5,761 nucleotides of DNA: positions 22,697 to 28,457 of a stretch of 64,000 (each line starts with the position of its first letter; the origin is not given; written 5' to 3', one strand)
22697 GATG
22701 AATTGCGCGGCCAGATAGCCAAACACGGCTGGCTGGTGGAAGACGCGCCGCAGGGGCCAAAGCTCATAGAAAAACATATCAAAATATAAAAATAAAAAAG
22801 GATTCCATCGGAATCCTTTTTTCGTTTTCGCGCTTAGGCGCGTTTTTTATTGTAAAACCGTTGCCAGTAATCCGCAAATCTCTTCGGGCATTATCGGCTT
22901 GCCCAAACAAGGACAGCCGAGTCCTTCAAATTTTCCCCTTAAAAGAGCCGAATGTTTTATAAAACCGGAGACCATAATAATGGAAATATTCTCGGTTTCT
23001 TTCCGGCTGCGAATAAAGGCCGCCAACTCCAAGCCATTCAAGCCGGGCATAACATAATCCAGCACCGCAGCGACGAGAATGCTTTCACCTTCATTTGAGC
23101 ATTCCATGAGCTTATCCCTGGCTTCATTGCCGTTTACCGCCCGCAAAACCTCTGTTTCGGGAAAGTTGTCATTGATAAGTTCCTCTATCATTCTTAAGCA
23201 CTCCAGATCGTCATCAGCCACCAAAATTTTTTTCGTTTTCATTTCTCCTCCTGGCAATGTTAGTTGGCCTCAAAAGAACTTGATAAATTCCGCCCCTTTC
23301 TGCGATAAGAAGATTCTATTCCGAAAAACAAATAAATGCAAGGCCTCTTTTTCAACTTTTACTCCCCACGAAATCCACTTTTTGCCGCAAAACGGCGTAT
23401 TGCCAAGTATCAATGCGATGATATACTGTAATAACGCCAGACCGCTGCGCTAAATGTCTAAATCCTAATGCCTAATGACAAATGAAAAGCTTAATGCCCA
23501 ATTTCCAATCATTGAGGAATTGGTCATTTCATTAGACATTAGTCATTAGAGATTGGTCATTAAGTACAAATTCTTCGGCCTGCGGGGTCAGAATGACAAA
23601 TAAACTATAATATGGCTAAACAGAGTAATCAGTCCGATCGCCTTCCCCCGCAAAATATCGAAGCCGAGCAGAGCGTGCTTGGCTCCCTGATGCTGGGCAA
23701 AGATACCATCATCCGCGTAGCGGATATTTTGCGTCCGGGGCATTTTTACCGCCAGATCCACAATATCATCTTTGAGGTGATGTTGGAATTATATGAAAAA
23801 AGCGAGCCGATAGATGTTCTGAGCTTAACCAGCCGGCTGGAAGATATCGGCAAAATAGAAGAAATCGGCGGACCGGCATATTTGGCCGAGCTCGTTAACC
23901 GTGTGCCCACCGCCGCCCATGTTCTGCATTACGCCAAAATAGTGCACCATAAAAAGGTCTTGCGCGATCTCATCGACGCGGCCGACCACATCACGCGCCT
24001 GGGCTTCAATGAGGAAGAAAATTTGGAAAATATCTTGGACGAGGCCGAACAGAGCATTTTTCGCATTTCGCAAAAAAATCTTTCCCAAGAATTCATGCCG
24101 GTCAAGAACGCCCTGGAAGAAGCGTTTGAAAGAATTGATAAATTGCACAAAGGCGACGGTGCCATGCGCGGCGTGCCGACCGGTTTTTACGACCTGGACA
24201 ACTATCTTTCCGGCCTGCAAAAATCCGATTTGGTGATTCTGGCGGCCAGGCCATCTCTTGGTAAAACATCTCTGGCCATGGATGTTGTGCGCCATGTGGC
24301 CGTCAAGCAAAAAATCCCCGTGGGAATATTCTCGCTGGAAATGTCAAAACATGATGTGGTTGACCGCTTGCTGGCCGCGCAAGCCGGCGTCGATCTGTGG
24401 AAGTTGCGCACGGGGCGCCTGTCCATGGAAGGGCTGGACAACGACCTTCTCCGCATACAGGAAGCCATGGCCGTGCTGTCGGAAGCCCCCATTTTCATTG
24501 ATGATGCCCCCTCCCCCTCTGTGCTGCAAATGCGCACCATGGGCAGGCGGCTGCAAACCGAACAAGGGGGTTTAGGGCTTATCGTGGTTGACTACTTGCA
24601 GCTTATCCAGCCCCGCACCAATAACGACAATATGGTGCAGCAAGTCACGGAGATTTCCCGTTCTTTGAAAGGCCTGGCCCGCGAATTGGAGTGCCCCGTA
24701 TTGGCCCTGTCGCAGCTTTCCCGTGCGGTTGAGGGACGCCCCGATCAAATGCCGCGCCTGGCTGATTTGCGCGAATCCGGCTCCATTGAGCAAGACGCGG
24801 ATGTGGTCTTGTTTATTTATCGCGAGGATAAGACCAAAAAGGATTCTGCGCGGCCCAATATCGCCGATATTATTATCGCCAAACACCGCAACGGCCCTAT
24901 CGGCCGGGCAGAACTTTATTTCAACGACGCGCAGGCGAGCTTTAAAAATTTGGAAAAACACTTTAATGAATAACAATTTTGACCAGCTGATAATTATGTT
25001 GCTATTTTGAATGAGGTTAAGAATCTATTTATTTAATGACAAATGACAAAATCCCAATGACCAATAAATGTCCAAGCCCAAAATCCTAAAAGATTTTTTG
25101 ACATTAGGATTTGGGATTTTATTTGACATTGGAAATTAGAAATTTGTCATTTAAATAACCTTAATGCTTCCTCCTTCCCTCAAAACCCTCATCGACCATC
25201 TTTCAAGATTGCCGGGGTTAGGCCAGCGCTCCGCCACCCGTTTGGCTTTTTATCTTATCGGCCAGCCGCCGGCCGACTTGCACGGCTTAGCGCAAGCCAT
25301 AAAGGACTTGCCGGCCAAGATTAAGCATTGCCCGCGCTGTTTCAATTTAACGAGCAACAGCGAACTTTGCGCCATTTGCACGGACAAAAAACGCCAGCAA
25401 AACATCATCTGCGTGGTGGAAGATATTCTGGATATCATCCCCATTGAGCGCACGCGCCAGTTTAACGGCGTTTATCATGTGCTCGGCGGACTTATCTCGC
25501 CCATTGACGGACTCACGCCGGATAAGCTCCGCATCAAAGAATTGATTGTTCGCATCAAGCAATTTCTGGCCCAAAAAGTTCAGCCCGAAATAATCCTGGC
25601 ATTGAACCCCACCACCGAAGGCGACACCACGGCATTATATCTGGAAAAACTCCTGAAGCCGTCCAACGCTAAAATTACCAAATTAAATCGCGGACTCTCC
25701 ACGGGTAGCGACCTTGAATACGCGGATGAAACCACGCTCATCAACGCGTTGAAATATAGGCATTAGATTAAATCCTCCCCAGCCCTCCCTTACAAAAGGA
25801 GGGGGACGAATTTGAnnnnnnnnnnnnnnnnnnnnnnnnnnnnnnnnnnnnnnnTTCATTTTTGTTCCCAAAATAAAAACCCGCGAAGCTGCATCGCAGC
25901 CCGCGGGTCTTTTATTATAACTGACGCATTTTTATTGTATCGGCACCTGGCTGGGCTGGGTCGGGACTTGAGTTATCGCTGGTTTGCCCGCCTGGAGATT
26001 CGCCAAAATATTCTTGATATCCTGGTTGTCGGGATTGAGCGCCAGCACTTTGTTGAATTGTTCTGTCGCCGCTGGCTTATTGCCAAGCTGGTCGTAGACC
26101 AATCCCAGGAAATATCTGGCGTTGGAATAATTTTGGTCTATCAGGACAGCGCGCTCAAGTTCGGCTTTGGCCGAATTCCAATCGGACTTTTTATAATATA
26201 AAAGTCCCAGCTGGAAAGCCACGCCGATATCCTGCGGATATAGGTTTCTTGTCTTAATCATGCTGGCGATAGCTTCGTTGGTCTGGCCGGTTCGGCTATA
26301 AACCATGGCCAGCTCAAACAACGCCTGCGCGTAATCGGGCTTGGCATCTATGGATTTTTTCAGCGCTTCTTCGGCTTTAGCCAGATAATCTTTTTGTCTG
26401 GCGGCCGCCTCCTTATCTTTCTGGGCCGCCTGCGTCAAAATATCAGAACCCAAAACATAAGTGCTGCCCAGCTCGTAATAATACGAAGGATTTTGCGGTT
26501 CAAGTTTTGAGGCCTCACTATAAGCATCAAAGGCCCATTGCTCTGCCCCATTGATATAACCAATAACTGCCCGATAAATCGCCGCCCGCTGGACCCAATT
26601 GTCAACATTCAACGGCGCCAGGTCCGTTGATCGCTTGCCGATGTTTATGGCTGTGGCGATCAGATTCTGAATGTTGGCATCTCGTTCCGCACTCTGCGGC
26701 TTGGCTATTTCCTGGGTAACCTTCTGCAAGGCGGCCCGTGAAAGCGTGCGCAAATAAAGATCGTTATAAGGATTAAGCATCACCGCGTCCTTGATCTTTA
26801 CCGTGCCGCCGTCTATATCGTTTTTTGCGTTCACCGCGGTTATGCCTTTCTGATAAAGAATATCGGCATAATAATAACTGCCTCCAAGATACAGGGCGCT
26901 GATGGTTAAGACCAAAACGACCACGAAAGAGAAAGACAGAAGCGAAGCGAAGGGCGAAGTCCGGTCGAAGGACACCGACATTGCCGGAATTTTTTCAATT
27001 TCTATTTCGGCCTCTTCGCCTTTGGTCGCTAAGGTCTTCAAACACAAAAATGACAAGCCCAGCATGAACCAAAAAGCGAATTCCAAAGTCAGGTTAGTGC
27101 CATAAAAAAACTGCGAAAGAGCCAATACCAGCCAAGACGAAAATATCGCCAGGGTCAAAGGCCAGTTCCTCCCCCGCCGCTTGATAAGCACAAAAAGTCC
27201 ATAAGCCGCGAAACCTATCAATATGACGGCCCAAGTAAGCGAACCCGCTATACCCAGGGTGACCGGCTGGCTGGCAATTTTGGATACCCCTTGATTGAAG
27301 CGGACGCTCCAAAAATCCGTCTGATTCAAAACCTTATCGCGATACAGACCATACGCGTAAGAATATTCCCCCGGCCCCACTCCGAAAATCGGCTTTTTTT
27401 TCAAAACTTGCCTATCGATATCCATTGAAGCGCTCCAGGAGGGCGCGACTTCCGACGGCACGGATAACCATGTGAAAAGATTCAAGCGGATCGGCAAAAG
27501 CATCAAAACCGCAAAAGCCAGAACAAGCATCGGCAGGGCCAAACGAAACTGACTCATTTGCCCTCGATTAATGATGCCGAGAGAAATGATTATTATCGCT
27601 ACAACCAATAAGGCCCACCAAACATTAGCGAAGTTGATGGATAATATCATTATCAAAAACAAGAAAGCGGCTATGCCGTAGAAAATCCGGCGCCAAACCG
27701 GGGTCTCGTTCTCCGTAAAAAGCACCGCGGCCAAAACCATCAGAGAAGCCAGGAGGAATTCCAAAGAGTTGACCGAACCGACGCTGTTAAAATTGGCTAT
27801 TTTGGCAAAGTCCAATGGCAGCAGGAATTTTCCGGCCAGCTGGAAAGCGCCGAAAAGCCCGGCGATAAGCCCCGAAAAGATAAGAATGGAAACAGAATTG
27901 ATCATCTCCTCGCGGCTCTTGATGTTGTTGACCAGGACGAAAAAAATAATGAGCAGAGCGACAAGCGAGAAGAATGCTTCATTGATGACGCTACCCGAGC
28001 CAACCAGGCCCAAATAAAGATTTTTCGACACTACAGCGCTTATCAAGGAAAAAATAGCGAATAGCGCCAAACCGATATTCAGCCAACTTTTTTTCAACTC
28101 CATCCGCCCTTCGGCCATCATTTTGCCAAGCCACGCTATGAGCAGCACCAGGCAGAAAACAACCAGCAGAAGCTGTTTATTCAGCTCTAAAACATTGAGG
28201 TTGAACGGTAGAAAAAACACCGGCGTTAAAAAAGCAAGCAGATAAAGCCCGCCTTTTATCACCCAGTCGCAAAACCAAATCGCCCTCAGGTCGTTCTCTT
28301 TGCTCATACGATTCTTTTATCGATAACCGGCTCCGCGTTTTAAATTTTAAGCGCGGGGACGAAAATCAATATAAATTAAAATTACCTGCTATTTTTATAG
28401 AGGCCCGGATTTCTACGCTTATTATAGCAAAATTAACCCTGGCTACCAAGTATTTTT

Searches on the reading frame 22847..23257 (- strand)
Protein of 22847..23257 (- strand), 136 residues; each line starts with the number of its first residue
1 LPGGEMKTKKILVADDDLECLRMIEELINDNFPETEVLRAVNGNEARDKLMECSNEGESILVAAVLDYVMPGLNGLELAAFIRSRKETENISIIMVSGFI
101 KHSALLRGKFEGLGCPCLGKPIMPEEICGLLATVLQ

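Call 16: search_protein_families(library=ncbifam, proteins=[window:22847-23257:-], max_evalue=1)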
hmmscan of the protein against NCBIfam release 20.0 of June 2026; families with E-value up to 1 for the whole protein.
window:22847-23257:- (136 aa): 51 families (the best 25 are shown)
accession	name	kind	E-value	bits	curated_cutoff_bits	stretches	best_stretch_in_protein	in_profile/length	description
TIGR02154.1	PhoB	equivalog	4.8e-08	32.6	296.2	1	8-100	2-86/226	phosphate regulon transcriptional regulator PhoB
NF007005.1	PRK09468.1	equivalog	8.9e-08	31.8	331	1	7-135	2-119/237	osmolarity response regulator transcription factor OmpR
NF007135.0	PRK09581.1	equivalog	8.9e-08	31.4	474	1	8-108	2-94/457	PleD family two-component system response regulator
NF045717.1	DVU0259_DivK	exception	1.8e-07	31.3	160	1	8-106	2-92/117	DVU0259 family response regulator domain-containing protein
NF001965.0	PRK00742.1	subfamily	5.8e-07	29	293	1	7-104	2-90/357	chemotaxis-specific protein-glutamate methyltransferase CheB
NF012227.0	AdeR_RR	equivalog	9.9e-07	28.4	340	1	6-100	9-95/239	efflux system response regulator transcription factor AdeR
NF041832.1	near_NosP_CTERM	subfamily_domain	2.9e-06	26.6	400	1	5-131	248-366/370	NahK/ErcS family hybrid sensor histidine kinase/response regulator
NF033120.0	vanR_FM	exception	4.2e-05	23.3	460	1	6-104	1-88/231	vancomycin resistance response regulator transcription factor, VanR-F/VanR-M family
NF052313.1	T9SS_RR_PorX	equivalog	5.9e-05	22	300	1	10-97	2-79/513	T9SS response regulator signal transducer PorX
NF007969.0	PRK10693.1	equivalog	6.2e-05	22.2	329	1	7-97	6-86/337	two-component system response regulator RssB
NF040689.1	MtrAB_MtrA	equivalog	7.1e-05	22.3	300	1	11-108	1-87/219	MtrAB system response regulator MtrA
NF046022.1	RespRegCpdRBruc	equivalog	7.7e-05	22.7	180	1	10-101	3-84/120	cell cycle two-component system response regulator CpdR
NF007901.0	PRK10610.1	equivalog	7.8e-05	22.8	189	1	7-104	4-94/129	chemotaxis response regulator CheY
TIGR02875.1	spore_0_A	equivalog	0.00012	21.4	200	1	10-101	4-89/262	sporulation transcription factor Spo0A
NF053854.1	RespRegPhoBBctds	equivalog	0.00019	20.8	270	1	11-98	1-79/225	two-component system response regulator PhoB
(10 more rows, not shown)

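Call 90: search_protein_families(library=padloc, proteins=[window:22847-23257:-], max_evalue=0.01)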
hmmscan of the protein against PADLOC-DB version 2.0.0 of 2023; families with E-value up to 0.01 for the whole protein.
window:22847-23257:- (136 aa): 0 families

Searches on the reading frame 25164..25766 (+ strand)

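Call 80: search_protein_families(library=pfam, proteins=[window:25164-25766:+], max_evalue=0.0001)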
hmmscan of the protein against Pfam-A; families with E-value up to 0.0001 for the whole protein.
window:25164-25766:+ (200 aa): 5 families
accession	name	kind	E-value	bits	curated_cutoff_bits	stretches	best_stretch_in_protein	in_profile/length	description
PF13662.12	Toprim_4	-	2e-22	79.6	25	1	81-174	2-84/85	Toprim domain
PF21176.3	RecR_HhH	-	7.2e-14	51.8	27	1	7-48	2-43/45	RecR, helix-hairpin-helix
PF01751.28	Toprim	-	7.2e-09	36.1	23.1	1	82-171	2-93/96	Toprim domain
PF21175.2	RecR_C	-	4.9e-08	32.7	22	1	177-199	1-23/24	RecR, C-terminal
PF02132.21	RecR_ZnF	-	4.7e-07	29.9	22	1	53-74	1-21/21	RecR, Cys4-zinc finger domain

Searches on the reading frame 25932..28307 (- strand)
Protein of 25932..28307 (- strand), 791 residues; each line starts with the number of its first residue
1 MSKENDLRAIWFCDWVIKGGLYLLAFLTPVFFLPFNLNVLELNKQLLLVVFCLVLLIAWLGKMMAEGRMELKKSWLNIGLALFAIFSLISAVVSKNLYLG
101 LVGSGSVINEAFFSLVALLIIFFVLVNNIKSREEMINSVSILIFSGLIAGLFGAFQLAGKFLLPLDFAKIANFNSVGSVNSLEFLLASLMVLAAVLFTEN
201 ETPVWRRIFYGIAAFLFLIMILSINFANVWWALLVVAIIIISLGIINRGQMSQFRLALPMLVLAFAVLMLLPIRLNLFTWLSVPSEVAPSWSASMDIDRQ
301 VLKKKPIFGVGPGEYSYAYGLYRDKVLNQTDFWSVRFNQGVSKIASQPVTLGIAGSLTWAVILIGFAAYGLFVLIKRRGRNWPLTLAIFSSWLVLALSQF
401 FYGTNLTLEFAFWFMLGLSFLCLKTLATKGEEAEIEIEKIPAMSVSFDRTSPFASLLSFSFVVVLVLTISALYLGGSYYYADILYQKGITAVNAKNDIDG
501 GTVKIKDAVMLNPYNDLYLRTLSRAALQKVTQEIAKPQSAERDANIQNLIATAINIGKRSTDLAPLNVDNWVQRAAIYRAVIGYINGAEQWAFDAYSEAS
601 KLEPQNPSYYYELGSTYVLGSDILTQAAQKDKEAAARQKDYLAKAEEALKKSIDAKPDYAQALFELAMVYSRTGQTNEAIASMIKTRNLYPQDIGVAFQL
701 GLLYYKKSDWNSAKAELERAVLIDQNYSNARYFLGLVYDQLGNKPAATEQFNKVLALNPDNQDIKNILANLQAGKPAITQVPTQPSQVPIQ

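Call 80: search_protein_families(library=pfam, proteins=[window:25932-28307:-], max_evalue=0.0001)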
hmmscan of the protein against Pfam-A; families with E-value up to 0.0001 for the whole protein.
window:25932-28307:- (791 aa): 13 families
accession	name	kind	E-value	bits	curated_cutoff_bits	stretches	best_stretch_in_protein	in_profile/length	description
PF13414.12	TPR_11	-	1.2e-14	54.1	26.8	0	594-618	15-39/42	TPR repeat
PF14559.12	TPR_19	-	2e-12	47.7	25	1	708-771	5-68/68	Tetratricopeptide repeat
PF13431.12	TPR_17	-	3.8e-12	45.9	24.4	1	649-681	2-34/34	Tetratricopeptide repeat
PF07719.23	TPR_2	-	5.1e-12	45.4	27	0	730-761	3-34/34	Tetratricopeptide repeat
PF13181.12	TPR_8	-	8.3e-12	44.7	25.7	0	730-761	3-34/34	Tetratricopeptide repeat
PF13371.12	TPR_9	-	1.1e-10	41.8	35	0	734-771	35-72/73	Tetratricopeptide repeat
PF13424.12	TPR_12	-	4.8e-10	39.9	30.1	0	698-757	6-74/77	Tetratricopeptide repeat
PF13432.12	TPR_16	-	1.1e-08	35.7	32.7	1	699-761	2-64/65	Tetratricopeptide repeat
PF00515.34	TPR_1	-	1.7e-08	34.3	27.8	1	729-761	2-34/34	Tetratricopeptide repeat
PF13428.12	TPR_14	-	1.9e-07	31.5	23.5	0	729-770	2-43/44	Tetratricopeptide repeat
PF23914.1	TPR_CcmH_CycH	-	1.2e-06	28.9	42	0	582-693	59-154/158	Cytochrome c-type biogenesis protein H TPR domain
PF13174.12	TPR_6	-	2.2e-06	28.3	26.3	0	661-692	1-32/33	Tetratricopeptide repeat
PF12895.13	ANAPC3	-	1.9e-05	25.3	27.2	0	644-719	7-81/82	Anaphase-promoting complex, cyclosome, subunit 3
